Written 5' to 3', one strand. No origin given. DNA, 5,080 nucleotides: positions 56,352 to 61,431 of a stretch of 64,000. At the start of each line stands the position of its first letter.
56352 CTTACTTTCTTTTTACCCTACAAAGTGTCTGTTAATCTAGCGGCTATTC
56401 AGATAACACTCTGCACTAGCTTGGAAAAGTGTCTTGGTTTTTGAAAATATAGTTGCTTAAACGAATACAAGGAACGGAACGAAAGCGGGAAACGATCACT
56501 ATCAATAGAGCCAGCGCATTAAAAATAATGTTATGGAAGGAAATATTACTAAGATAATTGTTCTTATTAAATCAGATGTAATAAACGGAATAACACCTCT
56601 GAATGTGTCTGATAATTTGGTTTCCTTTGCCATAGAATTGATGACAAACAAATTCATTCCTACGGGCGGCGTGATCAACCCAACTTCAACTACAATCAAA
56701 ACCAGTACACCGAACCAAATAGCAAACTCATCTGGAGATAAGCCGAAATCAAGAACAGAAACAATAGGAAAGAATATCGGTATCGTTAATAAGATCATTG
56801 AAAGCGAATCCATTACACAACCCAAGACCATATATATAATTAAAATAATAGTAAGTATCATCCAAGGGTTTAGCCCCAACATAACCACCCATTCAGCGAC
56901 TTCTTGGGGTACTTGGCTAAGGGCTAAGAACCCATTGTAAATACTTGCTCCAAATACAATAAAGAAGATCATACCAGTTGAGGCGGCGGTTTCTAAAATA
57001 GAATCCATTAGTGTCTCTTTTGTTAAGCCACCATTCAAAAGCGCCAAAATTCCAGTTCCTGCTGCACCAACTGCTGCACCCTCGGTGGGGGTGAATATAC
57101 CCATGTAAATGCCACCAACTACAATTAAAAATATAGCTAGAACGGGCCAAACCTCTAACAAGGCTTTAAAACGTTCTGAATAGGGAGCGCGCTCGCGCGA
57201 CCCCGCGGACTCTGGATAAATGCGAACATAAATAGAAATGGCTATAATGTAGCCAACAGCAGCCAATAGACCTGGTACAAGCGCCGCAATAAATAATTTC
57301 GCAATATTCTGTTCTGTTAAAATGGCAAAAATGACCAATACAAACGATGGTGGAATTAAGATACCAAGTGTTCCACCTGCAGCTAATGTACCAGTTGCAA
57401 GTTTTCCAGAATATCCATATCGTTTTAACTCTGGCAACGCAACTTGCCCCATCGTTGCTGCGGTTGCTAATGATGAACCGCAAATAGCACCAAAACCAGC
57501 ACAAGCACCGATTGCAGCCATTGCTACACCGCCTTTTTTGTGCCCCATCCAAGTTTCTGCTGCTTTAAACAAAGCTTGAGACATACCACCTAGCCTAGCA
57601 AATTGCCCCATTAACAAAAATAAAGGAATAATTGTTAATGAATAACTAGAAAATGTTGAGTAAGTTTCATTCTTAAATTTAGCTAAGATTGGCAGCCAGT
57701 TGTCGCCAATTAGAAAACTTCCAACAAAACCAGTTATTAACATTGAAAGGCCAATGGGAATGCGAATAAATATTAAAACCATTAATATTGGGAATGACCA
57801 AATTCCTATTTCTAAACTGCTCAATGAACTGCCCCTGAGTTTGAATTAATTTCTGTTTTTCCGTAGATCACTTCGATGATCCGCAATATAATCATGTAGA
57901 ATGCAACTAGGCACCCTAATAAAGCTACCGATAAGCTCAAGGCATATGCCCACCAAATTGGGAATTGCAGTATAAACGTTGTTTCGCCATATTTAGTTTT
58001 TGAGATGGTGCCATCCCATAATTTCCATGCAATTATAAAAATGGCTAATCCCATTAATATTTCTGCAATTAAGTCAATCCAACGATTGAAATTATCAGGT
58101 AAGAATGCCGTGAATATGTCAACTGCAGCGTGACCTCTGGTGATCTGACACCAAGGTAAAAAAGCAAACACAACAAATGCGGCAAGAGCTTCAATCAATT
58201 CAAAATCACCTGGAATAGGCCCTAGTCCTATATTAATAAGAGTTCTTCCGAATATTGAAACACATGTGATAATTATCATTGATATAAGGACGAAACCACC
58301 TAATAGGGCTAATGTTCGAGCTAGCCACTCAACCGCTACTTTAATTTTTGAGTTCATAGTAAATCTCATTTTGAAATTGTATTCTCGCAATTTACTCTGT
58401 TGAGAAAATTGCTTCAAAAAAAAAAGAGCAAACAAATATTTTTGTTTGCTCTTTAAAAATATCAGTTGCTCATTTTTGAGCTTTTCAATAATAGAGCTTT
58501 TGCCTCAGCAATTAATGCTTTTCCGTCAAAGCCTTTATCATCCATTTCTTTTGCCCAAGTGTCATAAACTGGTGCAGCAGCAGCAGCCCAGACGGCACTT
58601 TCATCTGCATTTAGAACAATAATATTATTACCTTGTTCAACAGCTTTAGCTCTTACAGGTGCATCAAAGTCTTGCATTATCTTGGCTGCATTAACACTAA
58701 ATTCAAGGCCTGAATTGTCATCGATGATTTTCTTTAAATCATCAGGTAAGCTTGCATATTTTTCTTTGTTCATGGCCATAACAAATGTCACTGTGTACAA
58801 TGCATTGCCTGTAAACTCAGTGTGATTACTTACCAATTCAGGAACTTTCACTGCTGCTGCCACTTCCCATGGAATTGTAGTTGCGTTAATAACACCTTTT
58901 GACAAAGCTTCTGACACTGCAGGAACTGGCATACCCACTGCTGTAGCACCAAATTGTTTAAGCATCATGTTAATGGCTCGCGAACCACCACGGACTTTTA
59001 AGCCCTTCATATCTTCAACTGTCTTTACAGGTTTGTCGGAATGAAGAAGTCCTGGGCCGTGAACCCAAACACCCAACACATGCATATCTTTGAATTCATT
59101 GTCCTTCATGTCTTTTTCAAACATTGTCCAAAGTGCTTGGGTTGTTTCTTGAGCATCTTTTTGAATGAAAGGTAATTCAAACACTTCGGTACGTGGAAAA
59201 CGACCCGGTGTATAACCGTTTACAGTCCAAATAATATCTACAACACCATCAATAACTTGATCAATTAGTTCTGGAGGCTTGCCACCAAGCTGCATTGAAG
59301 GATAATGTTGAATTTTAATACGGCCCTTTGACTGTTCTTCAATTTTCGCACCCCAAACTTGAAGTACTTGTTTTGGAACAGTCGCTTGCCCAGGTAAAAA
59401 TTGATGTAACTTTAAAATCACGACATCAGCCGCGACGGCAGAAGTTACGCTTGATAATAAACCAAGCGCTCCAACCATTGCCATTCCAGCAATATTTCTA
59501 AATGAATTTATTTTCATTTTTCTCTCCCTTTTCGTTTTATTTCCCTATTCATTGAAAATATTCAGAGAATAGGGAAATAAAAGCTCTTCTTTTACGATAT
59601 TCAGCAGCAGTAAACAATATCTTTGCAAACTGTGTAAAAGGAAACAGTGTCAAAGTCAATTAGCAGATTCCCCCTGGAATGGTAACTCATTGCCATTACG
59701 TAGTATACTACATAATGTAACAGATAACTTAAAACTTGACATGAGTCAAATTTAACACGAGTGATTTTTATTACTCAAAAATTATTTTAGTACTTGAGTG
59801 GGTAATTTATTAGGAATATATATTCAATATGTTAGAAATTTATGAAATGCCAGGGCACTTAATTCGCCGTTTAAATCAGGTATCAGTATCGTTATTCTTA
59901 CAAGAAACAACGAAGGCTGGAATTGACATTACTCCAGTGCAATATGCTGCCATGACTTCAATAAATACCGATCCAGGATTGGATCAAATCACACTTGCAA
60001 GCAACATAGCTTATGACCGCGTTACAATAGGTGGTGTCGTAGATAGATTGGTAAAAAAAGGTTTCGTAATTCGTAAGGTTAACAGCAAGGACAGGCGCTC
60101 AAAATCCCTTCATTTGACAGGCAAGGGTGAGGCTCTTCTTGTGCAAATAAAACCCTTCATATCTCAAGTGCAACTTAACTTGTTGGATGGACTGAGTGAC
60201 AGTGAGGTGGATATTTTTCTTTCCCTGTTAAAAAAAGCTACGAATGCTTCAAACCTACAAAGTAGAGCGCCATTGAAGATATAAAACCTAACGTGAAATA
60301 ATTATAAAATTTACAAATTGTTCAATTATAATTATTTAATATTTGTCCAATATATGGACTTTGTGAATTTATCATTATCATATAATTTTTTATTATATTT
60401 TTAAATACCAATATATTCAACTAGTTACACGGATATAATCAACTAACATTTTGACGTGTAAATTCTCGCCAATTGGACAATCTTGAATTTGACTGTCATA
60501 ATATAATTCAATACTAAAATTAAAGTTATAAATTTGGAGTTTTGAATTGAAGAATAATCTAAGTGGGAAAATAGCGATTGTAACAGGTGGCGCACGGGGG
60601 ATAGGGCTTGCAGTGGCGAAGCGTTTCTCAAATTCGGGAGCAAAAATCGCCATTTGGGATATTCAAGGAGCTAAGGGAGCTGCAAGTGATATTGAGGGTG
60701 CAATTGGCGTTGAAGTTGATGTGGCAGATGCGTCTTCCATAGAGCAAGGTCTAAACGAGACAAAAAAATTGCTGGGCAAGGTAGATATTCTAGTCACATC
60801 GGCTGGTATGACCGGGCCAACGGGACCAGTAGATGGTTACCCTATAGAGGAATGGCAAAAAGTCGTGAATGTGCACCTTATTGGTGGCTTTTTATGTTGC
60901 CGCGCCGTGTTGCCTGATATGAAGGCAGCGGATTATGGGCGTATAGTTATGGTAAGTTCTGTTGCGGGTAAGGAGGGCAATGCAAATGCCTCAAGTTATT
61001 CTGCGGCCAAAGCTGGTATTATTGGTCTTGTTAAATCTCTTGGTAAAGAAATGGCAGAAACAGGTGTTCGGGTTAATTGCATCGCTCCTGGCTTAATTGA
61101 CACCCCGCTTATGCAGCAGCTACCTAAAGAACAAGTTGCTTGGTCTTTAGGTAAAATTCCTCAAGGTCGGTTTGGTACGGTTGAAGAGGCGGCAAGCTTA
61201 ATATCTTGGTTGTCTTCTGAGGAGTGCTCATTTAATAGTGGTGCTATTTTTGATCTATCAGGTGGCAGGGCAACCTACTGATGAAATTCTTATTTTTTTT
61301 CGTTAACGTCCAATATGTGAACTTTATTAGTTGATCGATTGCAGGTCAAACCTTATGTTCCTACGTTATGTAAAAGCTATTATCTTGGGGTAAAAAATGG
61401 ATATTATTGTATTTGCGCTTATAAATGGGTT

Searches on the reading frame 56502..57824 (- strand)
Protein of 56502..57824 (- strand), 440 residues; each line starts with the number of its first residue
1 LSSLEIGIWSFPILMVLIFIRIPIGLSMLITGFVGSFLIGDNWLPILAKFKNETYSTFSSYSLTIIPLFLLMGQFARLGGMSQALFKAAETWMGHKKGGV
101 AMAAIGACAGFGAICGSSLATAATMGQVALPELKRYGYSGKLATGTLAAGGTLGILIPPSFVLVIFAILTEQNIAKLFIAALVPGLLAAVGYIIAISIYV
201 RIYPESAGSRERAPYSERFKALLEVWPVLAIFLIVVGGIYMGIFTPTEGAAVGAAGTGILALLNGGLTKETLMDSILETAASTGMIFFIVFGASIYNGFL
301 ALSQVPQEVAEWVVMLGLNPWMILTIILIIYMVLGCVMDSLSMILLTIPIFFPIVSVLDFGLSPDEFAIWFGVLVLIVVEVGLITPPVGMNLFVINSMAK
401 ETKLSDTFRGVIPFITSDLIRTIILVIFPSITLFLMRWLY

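Call 15: search_protein_families(library=pfam, proteins=[window:56502-57824:-])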
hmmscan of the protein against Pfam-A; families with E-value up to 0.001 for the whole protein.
window:56502-57824:- (440 aa): 1 family
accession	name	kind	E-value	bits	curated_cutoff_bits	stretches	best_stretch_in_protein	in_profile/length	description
PF06808.19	DctM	-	6.3e-98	328.7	23.8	1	13-430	3-412/413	Tripartite ATP-independent periplasmic transporter, DctM component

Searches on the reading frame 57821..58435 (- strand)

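Call 16: search_protein_families(library=pfam, proteins=[window:57821-58435:-])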
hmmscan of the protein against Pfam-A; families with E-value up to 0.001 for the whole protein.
window:57821-58435:- (204 aa): 2 families
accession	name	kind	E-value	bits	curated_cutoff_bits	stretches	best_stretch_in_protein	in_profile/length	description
PF04290.18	DctQ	-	1.3e-19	70.9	28.3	1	53-185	1-129/132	Tripartite ATP-independent periplasmic transporters, DctQ component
PF05987.18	DUF898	-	8.7e-05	22.2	28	0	120-185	137-202/336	Bacterial protein of unknown function (DUF898)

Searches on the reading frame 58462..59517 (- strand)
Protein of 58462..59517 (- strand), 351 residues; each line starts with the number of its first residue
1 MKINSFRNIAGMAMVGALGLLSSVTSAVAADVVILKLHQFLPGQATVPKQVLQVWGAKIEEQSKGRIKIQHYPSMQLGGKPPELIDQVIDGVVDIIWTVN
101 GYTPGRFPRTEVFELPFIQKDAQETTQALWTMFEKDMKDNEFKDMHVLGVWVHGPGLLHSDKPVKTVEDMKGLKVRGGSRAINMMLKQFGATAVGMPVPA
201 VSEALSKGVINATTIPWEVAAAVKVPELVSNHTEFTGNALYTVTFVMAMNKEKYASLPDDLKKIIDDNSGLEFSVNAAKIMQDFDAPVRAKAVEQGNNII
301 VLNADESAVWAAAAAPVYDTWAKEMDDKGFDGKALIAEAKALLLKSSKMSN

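Call 16: search_protein_families(library=pfam, proteins=[window:58462-59517:-])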
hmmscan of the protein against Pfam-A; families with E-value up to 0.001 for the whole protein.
window:58462-59517:- (351 aa): 1 family
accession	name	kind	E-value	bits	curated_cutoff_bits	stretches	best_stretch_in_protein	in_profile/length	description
PF03480.18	DctP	-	1.7e-47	162.5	23.4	1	50-323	13-285/286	Bacterial extracellular solute-binding protein, family 7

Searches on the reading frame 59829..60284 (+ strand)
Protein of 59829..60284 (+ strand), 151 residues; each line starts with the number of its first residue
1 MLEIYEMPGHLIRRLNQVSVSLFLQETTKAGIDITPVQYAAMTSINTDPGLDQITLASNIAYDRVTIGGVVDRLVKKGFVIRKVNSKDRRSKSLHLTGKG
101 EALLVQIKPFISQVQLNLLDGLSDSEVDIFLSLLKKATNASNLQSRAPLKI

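Call 16: search_protein_families(library=pfam, proteins=[window:59829-60284:+])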
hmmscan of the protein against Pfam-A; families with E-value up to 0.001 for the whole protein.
window:59829-60284:+ (151 aa): 3 families
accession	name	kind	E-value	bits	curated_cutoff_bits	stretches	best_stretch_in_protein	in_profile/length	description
PF01047.28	MarR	-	5.5e-11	42.6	24.6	1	34-91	1-58/59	MarR family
PF12802.13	MarR_2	-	2.8e-06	27.8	27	1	33-91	2-61/61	MarR family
PF01978.25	TrmB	-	0.00066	19.9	25.6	0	55-84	27-56/68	Sugar-specific transcriptional regulator TrmB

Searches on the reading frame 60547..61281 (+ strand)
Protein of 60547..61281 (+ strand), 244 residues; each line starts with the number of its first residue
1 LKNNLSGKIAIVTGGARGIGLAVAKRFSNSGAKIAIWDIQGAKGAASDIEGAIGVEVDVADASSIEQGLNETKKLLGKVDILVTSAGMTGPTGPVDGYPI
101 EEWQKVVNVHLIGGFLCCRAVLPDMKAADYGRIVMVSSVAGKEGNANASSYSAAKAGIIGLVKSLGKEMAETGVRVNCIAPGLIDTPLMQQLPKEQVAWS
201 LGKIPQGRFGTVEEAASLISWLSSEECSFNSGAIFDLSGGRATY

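Call 16: search_protein_families(library=pfam, proteins=[window:60547-61281:+])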
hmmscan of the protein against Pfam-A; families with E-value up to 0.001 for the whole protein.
window:60547-61281:+ (244 aa): 5 families
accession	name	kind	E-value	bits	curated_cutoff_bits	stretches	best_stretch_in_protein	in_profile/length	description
PF00106.31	adh_short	-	7e-55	186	26.6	1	8-195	1-193/195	short chain dehydrogenase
PF13561.12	adh_short_C2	-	5.7e-54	183.6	27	1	16-240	3-234/236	Enoyl-(Acyl carrier protein) reductase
PF08659.16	KR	-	8.7e-10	39.2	22.6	1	11-164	4-162/180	KR domain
PF23441.1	SDR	-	6.2e-06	26.2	27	1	52-190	63-200/258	SDR-like rossmann domain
PF08643.16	DUF1776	-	0.0006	19.7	25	1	91-186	104-201/294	Fungal family of unknown function (DUF1776)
